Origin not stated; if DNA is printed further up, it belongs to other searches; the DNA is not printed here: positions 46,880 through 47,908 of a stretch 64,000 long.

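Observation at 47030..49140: Two uncharacterised paralogous UVR-motif proteins bracket the HD phosphohydrolase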

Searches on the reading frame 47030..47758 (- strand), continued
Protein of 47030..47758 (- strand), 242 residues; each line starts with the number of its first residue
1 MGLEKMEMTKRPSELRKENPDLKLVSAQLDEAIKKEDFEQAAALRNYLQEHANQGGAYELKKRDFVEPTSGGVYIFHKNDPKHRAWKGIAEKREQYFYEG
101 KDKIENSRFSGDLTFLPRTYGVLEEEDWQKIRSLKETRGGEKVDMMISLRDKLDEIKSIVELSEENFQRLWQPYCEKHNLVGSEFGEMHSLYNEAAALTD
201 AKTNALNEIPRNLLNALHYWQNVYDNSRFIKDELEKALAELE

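Call 57: find_encoding_contigs(protein=P0026, flank=8000, max_places=4)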
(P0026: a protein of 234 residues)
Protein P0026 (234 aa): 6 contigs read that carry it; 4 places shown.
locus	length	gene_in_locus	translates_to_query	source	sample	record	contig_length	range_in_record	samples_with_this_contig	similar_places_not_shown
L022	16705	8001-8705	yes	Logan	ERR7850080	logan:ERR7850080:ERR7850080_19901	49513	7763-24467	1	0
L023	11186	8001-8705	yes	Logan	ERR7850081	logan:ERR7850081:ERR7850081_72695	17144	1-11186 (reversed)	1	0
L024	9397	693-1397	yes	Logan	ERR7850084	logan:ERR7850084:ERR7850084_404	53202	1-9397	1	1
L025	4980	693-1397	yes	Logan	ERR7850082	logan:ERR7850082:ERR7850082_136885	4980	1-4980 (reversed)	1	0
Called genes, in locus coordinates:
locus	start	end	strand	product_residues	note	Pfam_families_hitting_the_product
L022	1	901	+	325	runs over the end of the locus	PF13177:DNA_pol3_delta2, PF00004:AAA (weak)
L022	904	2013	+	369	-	PF14870:PSII_BNR (faint), PF02012:BNR (faint), PF15902:Sortilin-Vps10, PF25852:DUF6242_C (weak), PF15902:Sortilin-Vps10 (weak)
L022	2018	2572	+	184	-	PF01765:RRF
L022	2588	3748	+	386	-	PF02163:Peptidase_M50, PF00595:PDZ (weak), PF13180:PDZ_2, PF17820:PDZ_6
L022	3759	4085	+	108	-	PF02482:Ribosomal_S30AE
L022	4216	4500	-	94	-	-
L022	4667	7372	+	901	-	PF07517:SecA_DEAD, PF01043:SecA_PP_bind, PF21090:P-loop_SecA, PF07516:SecA_SW, PF02810:SEC-C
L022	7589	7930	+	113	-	-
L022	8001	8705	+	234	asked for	PF02151:UVR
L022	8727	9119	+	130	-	-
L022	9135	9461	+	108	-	-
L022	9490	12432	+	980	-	PF00133:tRNA-synt_1, PF09334:tRNA-synt_1g (weak), PF08264:Anticodon_1, PF19302:DUF5915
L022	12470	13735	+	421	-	PF01136:Peptidase_U32, PF16325:Peptidase_U32_C (weak)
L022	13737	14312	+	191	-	PF01330:RuvA_N, PF00633:HHH (faint), PF14520:HHH_5, PF21176:RecR_HhH (faint), PF07499:RuvA_C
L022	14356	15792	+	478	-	PF00587:tRNA-synt_2b, PF03129:HGTP_anticodon, PF09180:ProRS-C_1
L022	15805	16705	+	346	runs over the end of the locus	PF00022:Actin (weak), PF06723:MreB_Mbl, PF00012:HSP70, PF14450:FtsA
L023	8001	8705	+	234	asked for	PF02151:UVR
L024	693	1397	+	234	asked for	PF02151:UVR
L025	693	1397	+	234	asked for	PF02151:UVR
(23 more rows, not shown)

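Call 60: search_protein_families(library=pfam, proteins=[L022:7589-7930:+, L022:9135-9461:+, L021:3899-4201:+, L021:1128-1475:+, L016:1322-1795:+, L022:8727-9119:+, L021:3439-3831:+], max_evalue=0.1)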
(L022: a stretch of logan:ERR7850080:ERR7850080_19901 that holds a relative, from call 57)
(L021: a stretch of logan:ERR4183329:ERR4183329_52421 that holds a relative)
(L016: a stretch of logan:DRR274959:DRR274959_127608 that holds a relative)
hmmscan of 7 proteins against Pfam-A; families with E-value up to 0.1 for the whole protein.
L022:7589-7930:+ (113 aa): 1 family
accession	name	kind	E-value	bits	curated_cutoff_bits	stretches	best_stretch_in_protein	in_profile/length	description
PF12961.13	DUF3850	-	0.02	15.5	22.9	1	12-49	7-41/77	Domain of unknown function (DUF3850)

L022:9135-9461:+ (108 aa): 1 family
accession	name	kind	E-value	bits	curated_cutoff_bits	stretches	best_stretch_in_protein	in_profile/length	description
PF10254.14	Pacs-1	-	0.022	14.3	25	1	5-64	273-332/413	PACS-1 cytosolic sorting protein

L021:3899-4201:+ (100 aa): 0 families

L021:1128-1475:+ (115 aa): 1 family
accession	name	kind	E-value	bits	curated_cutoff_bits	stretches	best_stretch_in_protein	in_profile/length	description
PF04266.20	ASCH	-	0.00027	22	21.2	1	14-107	3-90/103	ASCH domain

L016:1322-1795:+ (157 aa): 1 family
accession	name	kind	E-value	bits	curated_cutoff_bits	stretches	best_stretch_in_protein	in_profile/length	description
PF01230.28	HIT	-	0.0021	19.1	21.5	1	25-101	27-96/98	HIT domain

L022:8727-9119:+ (130 aa): 3 families
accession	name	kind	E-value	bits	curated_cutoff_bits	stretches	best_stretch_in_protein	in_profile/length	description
PF05014.21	Nuc_deoxyrib_tr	-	0.00011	22.7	28.8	1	16-101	13-95/117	Nucleoside 2-deoxyribosyltransferase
PF09130.16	DUF1932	-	0.03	14.7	25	1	10-44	37-68/70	Domain of unknown function (DUF1932)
PF11071.14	Nuc_deoxyri_tr3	-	0.042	14.3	23.2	1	66-106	70-110/140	Nucleoside 2-deoxyribosyltransferase YtoQ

L021:3439-3831:+ (130 aa): 1 family
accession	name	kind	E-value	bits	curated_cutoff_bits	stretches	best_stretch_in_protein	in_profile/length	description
PF05014.21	Nuc_deoxyrib_tr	-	2.4e-05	24.9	28.8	1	18-105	19-99/117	Nucleoside 2-deoxyribosyltransferase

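Call 68: fold_search(model_id=the predicted structure, library=pdb)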
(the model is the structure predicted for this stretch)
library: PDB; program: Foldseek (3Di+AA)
matches with E <= 10: 107; with E <= 0.001: 0
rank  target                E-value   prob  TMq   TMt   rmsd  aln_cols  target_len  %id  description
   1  5c22_A                1.2e+00  0.08  0.14  0.13  29.0       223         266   14  Crystal structure of Zn-bound HlyD from E. coli (released 2016-02-17)
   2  5c22_B                1.4e+00  0.08  0.16  0.14  31.2       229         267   14  Crystal structure of Zn-bound HlyD from E. coli (released 2016-02-17)
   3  5j6s_B                1.5e+00  0.06  0.13  0.05  22.7       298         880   10  Crystal structure of Endoplasmic Reticulum Aminopeptidase 2 (ERAP2) in complex with a hydroxamic derivative ligand (released 2017-03-15)
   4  9i2q_A                2.2e+00  0.09  0.16  0.07  18.4       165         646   11  Wzc-K540M-3YE MgADP C1 (released 2025-04-30)
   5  7nhr_A                2.3e+00  0.08  0.15  0.07  18.6       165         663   13  Putative transmembrane protein Wzc K540M C1 (released 2021-08-25)
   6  6gy6_A                2.3e+00  0.05  0.16  0.13  36.7       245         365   12  XaxAB pore complex from Xenorhabdus nematophila (released 2018-07-25)
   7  9exo_A                2.5e+00  0.08  0.16  0.07  18.6       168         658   14  Wzc-K540M-2YE MgADP C1 (released 2025-04-23)
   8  7nib_A                2.5e+00  0.07  0.16  0.07  18.5       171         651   16  Wzc-K540M-4YE C1 (released 2021-08-25)
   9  5ecf_A                2.5e+00  0.05  0.12  0.17  18.5       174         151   15  Ligand binding domain 1 of Penicillium marneffei MP1 protein complexed with arachidonic acids (released 2016-10-19)
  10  4bjn_C                2.6e+00  0.05  0.14  0.16  23.2       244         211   11  Crystal structure of the flax-rust effector AvrM-A (released 2013-10-16)
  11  5ecf_B                2.7e+00  0.04  0.11  0.16  18.6       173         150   15  Ligand binding domain 1 of Penicillium marneffei MP1 protein complexed with arachidonic acids (released 2016-10-19)
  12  8f7n                  2.7e+00  0.03  0.13  0.10  38.8       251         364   16  Crystal structure of chemoreceptor McpZ ligand sensing domain (released 2023-07-05)
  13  2oex_B                2.7e+00  0.03  0.12  0.09  21.0       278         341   15  Structure of ALIX/AIP1 V Domain (released 2007-03-27)
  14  9uxh_F                2.9e+00  0.04  0.14  0.06  22.9       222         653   14  type II Lamassu, LmuACB with DNA (released 2026-03-25)
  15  6on4_A                3.0e+00  0.02  0.11  0.12  18.6       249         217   16  Crystal structure of the GntR-type sialoregulator NanR from Escherichia coli, in complex with sialic acid (released 2020-07-08)
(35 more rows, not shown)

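Call 88: search_dna_similar(query=window:47030-47758:-, collection=phages, mode=protein, max_evalue=0.001, max_rows=10)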
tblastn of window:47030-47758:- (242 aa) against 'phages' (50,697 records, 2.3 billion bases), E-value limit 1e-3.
No match.

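Call 90: list_cluster_members(proteins=[window:47030-47758:-, window:48391-49140:-, window:46613-47002:-, window:47799-48386:-])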
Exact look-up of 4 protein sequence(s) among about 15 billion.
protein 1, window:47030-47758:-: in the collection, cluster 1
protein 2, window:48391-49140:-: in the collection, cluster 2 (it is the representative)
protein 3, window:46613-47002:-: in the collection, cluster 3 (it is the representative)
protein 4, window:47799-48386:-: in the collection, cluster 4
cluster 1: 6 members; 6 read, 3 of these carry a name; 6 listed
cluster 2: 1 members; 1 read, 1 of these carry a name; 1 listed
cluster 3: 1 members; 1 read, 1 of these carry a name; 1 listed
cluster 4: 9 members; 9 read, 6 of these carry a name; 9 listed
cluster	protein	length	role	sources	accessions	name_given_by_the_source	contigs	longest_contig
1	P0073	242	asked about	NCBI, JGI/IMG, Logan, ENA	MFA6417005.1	MAG: UvrB/UvrC motif-containing protein [Patescibacteria group bacterium]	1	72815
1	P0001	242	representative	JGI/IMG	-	hypothetical protein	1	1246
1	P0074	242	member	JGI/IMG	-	hypothetical protein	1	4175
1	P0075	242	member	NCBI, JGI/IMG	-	-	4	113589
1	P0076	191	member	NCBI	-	-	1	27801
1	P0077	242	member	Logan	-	-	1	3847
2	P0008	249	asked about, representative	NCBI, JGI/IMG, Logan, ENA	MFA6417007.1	MAG: UvrB/UvrC motif-containing protein [Patescibacteria group bacterium] | hypothetical protein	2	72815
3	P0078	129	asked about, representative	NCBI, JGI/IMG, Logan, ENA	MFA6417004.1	MAG: hypothetical protein WCW61_02305 [Patescibacteria group bacterium] | hypothetical protein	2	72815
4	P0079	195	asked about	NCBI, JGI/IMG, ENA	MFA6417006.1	MAG: HD domain-containing protein [Patescibacteria group bacterium]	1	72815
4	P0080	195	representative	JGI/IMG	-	-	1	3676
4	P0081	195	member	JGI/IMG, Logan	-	putative hydrolase of HD superfamily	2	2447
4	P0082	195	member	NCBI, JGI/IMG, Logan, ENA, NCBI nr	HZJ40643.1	MAG TPA: HD domain-containing protein [Candidatus Saccharimonadales bacterium] | HD domain-containing protein [Candidatus Saccharimonadales bacterium]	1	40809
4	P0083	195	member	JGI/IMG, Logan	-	putative hydrolase of HD superfamily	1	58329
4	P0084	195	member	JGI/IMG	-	putative hydrolase of HD superfamily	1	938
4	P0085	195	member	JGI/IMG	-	putative hydrolase of HD superfamily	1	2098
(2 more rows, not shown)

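Call 96: search_solved_structures(query=A2, max_evalue=10)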
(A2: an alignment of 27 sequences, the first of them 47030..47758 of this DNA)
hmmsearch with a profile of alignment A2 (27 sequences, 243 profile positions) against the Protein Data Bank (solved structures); distinct sequences matched with E-value up to 10: 36.
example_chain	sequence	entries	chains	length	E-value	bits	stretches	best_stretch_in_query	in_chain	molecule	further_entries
6emw_D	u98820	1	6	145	0.0022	21.1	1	13-81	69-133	ATP-dependent Clp protease ATP-binding subunit ClpC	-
8wtb_B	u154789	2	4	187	0.0083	19.2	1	20-59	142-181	Protein-arginine kinase activator protein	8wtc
1a76_A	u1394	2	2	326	0.011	18.8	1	10-44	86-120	FLAP ENDONUCLEASE-1 PROTEIN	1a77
29hb_b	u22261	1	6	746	0.02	18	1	5-74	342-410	ATP-dependent Clp protease, ATP-binding subunit ClpE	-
2d7d_B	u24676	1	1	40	0.021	17.9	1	17-52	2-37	40-mer from UvrABC system protein B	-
6em9_A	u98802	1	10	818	0.025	17.6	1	13-82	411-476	ATP-dependent Clp protease ATP-binding subunit ClpC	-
3pxi_A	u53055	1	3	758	0.027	17.5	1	13-77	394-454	Negative regulator of genetic competence ClpC/MecB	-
6em8_A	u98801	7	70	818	0.032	17.3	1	13-81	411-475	ATP-dependent Clp protease ATP-binding subunit ClpC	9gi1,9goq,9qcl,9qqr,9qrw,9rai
1t5l_A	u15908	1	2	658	0.032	17.3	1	14-52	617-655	UvrABC system protein B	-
1d9z_A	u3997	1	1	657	0.032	17.3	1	14-52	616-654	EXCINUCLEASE UVRABC COMPONENT UVRB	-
2fdc_A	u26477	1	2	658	0.032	17.3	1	14-52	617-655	UvrABC system protein B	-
1d9x_A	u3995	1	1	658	0.032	17.3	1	14-52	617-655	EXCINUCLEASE UVRABC COMPONENT UVRB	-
2nmv_B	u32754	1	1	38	0.038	17.1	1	17-50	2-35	UvrABC system protein B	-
6i9c_A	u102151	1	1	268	0.044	16.8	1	77-165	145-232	Ubiquitin thioesterase otulin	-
3pxg_A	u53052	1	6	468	0.044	16.8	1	13-68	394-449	Negative regulator of genetic competence ClpC/MecB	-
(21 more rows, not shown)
